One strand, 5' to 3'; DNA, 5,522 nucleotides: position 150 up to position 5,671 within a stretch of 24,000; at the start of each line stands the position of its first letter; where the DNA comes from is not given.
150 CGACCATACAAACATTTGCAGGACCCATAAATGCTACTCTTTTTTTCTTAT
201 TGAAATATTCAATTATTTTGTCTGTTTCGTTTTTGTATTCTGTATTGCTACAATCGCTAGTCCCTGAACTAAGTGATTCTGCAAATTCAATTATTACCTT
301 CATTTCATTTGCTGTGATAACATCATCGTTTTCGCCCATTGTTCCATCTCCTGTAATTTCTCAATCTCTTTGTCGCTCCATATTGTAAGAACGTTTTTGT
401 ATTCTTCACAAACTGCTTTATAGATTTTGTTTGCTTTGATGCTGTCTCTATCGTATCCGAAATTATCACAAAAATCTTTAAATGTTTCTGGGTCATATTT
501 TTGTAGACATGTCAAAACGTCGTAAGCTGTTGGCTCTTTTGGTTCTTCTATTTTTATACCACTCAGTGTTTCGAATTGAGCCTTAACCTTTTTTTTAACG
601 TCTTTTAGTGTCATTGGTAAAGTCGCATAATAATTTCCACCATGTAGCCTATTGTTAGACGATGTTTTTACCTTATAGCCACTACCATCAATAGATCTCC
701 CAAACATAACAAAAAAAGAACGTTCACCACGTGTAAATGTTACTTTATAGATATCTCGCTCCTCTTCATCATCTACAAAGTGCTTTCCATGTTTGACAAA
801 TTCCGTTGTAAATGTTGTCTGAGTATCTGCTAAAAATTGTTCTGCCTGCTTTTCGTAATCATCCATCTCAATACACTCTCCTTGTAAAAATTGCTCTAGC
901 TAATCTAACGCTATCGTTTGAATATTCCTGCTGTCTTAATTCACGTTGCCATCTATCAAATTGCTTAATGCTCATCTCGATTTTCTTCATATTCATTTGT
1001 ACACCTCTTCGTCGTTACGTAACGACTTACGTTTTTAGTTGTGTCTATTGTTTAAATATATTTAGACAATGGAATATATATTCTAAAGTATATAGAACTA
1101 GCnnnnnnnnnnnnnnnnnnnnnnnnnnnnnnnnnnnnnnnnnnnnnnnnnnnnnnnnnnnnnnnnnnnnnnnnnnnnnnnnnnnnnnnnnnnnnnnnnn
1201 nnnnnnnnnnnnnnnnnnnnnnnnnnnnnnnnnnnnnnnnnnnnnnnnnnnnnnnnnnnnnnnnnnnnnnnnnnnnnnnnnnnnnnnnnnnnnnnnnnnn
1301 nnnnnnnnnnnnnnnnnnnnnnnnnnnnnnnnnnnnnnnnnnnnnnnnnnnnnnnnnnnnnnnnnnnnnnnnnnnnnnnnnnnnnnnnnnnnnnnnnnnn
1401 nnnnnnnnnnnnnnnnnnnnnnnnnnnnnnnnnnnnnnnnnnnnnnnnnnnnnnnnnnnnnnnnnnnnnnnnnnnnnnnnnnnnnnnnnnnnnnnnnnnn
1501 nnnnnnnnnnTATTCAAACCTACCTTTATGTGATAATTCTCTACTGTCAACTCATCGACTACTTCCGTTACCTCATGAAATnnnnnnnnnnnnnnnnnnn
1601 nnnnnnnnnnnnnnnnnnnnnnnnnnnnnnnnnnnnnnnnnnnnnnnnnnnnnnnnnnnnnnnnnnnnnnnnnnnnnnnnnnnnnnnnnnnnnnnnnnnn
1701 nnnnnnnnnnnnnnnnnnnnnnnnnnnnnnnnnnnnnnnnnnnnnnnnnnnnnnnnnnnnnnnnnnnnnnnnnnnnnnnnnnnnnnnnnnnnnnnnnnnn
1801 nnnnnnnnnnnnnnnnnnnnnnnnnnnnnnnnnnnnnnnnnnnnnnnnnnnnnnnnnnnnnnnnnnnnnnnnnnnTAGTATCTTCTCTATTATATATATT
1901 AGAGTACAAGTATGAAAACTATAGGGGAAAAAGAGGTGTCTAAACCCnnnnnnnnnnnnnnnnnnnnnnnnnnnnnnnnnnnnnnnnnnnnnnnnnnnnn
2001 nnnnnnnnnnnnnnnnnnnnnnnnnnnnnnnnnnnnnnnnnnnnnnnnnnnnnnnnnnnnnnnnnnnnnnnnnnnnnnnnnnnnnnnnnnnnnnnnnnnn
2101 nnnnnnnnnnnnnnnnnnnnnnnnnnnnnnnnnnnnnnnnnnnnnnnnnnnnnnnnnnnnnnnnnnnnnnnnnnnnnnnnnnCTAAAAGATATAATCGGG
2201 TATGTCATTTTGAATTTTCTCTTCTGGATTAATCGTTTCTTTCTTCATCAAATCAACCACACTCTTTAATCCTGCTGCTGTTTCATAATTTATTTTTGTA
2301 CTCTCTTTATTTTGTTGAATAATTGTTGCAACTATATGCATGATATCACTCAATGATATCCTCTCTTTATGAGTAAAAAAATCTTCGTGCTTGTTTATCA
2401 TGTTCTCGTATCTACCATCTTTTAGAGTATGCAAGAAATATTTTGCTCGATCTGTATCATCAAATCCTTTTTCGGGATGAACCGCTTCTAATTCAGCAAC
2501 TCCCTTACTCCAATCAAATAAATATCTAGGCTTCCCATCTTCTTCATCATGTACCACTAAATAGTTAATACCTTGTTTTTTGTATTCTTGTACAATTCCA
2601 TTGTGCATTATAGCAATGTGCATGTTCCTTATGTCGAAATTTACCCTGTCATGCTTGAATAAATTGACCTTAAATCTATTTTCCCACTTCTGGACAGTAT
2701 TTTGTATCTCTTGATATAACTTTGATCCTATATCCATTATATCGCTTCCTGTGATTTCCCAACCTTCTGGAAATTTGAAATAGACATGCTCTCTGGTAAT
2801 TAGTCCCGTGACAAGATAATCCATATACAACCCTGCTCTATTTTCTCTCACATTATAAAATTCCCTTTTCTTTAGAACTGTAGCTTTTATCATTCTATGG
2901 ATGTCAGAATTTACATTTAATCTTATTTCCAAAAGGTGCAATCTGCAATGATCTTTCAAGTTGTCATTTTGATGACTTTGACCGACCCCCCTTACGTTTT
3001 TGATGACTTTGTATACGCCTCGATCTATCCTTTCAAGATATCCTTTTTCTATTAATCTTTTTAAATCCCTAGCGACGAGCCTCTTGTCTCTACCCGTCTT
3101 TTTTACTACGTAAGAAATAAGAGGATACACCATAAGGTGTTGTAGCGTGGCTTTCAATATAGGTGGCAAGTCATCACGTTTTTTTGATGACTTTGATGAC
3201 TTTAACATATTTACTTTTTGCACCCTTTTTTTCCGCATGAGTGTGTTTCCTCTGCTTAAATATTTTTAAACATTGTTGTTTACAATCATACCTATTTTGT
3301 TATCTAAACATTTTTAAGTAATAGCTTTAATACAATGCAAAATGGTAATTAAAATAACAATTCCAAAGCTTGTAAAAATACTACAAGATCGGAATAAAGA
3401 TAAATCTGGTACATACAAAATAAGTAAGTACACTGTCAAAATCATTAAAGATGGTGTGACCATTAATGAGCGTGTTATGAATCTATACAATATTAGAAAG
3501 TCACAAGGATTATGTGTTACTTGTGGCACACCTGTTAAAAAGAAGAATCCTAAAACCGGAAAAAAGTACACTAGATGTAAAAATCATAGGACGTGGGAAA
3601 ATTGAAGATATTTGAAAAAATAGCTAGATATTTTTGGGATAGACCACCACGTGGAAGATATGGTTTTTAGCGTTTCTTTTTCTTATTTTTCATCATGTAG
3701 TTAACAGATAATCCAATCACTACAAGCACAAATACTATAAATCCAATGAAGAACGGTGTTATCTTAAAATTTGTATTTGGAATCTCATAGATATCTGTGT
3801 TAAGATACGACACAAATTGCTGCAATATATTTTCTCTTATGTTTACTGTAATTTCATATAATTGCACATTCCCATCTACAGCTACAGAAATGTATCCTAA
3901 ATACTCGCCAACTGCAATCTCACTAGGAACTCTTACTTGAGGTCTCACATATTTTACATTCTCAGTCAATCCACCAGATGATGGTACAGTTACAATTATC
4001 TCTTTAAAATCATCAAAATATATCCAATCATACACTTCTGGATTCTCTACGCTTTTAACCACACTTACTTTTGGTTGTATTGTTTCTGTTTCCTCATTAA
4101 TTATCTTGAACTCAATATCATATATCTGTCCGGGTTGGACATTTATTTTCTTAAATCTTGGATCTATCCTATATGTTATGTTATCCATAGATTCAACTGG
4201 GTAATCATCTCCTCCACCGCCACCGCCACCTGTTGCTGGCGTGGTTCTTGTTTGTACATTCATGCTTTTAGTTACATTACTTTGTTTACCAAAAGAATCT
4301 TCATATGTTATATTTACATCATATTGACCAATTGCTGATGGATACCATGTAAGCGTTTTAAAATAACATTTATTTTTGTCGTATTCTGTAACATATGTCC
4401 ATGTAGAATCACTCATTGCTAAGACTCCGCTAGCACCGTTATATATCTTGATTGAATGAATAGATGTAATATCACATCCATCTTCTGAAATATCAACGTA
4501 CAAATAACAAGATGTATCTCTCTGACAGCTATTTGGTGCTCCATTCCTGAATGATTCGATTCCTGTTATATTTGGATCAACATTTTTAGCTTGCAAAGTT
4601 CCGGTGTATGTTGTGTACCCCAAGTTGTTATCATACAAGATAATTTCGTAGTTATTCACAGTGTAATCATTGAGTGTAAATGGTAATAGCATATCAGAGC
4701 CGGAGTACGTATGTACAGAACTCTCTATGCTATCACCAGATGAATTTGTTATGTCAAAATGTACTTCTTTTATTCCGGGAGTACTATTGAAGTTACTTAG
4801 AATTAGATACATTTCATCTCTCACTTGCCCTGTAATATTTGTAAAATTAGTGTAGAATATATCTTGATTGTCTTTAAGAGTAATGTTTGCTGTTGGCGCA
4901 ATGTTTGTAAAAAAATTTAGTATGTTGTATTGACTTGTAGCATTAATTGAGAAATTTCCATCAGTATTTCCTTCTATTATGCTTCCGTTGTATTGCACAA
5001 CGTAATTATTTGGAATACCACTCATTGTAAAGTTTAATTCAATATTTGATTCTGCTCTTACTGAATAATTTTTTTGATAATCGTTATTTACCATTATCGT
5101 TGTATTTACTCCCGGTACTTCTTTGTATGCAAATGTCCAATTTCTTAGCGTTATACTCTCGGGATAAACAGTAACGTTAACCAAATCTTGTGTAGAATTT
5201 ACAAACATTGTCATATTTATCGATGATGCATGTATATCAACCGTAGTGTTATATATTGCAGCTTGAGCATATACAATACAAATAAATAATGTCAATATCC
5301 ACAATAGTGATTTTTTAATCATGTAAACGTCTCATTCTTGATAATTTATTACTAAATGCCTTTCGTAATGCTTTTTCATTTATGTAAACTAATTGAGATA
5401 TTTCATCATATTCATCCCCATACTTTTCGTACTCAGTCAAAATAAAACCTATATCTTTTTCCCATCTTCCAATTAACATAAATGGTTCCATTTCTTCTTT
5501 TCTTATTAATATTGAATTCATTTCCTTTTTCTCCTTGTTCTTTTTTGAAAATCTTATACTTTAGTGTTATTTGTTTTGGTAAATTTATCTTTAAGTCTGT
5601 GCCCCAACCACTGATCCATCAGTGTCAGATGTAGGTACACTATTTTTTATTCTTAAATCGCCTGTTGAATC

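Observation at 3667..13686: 10-kb operon made almost entirely of exported or membrane-anchored proteins, with no recognisable capsid or packaging genes: candidate novel envelope / surface apparatus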

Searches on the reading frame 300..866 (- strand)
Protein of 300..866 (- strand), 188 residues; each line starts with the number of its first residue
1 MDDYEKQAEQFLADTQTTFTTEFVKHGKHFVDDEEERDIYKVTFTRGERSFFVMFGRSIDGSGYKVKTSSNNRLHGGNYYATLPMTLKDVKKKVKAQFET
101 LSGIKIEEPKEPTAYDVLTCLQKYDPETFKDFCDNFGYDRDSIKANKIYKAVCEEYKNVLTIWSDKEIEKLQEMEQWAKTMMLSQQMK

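Call 8: search_protein_families(library=pfam, proteins=[window:300-866:-], max_evalue=0.1)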
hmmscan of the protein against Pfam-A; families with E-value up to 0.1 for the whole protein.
window:300-866:- (188 aa): 0 families

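Call 21: find_encoding_contigs(protein=window:300-866:-, flank=10000, max_places=2)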
Protein window:300-866:- (188 aa): 1 contig read that carries it; 1 place shown.
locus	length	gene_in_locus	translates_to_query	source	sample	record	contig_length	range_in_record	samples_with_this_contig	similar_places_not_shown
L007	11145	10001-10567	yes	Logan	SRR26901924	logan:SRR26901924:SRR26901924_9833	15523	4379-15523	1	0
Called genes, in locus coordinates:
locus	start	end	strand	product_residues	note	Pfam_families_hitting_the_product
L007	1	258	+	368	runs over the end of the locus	-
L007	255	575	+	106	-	-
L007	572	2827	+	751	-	-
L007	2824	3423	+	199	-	-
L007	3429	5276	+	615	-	PF26986:Cap_depo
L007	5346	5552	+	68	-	-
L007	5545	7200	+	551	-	-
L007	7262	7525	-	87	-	-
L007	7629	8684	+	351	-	-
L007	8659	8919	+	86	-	-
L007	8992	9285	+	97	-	-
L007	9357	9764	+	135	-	-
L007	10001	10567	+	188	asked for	-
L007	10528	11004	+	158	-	-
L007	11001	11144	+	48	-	?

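Call 79: search_protein_families(library=phrogs, proteins=[window:300-866:-], max_evalue=0.01)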
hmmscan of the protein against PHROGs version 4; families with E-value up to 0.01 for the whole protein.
window:300-866:- (188 aa): 2 families
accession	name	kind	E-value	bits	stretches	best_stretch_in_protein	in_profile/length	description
phrog_4273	-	unknown function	1.8e-20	74.5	1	2-174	9-146/150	-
phrog_11758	-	unknown function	0.0024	18.1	1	91-156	193-260/263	-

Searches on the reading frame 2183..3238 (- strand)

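Call 8: search_protein_families(library=pfam, proteins=[window:2183-3238:-], max_evalue=0.1)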
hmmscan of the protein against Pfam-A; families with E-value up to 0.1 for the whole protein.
window:2183-3238:- (351 aa): 6 families
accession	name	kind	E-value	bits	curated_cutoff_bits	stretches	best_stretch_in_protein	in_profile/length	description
PF13338.12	AbiEi_4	-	0.00094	19.7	25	1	57-76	27-46/49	Transcriptional regulator, AbiEi antitoxin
PF13730.12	HTH_36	-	0.0011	19.1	25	1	37-68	24-55/55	Helix-turn-helix domain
PF25212.1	HVO_A0114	-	0.013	15.7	27.6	0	46-77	44-75/84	HVO_A0114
PF17781.7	RPN1_RPN2_N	-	0.017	15.1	22.4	1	276-324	47-95/301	RPN1 N-terminal domain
PF01371.25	Trp_repressor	-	0.083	13.4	27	0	284-323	23-62/88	Trp repressor protein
PF04874.19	Mak16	-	0.087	13.9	23.5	0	51-83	13-45/100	Mak16 protein C-terminal region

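Call 79: search_protein_families(library=phrogs, proteins=[window:2183-3238:-], max_evalue=0.01)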
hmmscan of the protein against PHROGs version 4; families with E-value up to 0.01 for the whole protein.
window:2183-3238:- (351 aa): 0 families

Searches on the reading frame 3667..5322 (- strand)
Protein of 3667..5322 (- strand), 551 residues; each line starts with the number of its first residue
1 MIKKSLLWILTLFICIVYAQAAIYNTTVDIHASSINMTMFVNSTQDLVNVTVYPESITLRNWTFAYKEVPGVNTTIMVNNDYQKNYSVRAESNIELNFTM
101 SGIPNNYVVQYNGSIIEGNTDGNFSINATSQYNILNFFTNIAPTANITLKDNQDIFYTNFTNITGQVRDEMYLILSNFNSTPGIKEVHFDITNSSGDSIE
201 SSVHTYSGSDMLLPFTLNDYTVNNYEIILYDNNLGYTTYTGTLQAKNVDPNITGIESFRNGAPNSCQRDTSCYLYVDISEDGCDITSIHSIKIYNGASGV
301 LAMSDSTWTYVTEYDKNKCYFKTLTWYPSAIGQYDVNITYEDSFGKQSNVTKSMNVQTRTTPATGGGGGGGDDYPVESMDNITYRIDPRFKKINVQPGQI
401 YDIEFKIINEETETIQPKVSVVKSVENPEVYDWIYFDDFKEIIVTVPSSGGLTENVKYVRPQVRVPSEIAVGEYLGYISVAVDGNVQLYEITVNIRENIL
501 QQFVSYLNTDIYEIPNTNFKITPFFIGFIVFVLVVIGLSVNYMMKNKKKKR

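Call 6: search_protein_families(library=pfam, proteins=[window:3667-5322:-], max_evalue=1)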
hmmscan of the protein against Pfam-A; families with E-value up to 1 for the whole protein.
window:3667-5322:- (551 aa): 3 families
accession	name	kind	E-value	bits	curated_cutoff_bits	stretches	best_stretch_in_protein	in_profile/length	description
PF00752.23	XPG_N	-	0.057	14.3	22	1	474-526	24-78/101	XPG N-terminal domain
PF13131.11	DUF3951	-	0.1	13.3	26.3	1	151-170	31-50/52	Protein of unknown function (DUF3951)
PF14114.12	DUF4286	-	0.2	12.4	25.8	0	488-513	3-29/100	Domain of unknown function (DUF4286)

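Call 7: search_protein_families(library=phrogs, proteins=[window:3667-5322:-], max_evalue=1)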
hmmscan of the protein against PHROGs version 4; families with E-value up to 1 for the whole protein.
window:3667-5322:- (551 aa): 2 families
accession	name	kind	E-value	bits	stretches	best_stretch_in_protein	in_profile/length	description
phrog_25022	-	unknown function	0.092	14.2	1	519-549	3-33/49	-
phrog_16270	-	unknown function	0.51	11.7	0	419-528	30-137/139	-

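Call 61: search_solved_structures(query=window:3667-5322:-, max_evalue=1)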
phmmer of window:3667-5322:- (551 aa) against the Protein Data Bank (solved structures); distinct sequences matched with E-value up to 1: 0.

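Call 107: search_protein_families(library=ncbifam, proteins=[window:3667-5322:-], max_evalue=1)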
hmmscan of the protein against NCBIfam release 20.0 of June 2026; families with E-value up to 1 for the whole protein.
window:3667-5322:- (551 aa): 1 family
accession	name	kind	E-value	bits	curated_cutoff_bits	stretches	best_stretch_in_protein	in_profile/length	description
NF003465.0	PRK05089.1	equivalog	0.051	13.2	162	1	380-416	75-111/189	cytochrome c oxidase assembly protein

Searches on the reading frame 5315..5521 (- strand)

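Call 6: search_protein_families(library=pfam, proteins=[window:5315-5521:-], max_evalue=1)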
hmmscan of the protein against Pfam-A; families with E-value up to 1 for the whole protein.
window:5315-5521:- (68 aa): 1 family
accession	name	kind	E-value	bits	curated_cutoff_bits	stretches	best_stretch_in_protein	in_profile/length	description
PF20296.3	MTaX1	-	0.097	13.7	25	1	8-64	37-92/111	Methylase-associated X1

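Call 7: search_protein_families(library=phrogs, proteins=[window:5315-5521:-], max_evalue=1)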
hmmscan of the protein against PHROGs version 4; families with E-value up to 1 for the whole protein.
window:5315-5521:- (68 aa): 1 family
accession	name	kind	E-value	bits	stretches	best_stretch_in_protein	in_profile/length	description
phrog_3991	-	unknown function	0.013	17.2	1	20-63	17-62/94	-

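Call 107: search_protein_families(library=ncbifam, proteins=[window:5315-5521:-], max_evalue=1)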
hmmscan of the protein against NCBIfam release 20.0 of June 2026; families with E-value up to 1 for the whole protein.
window:5315-5521:- (68 aa): 0 families
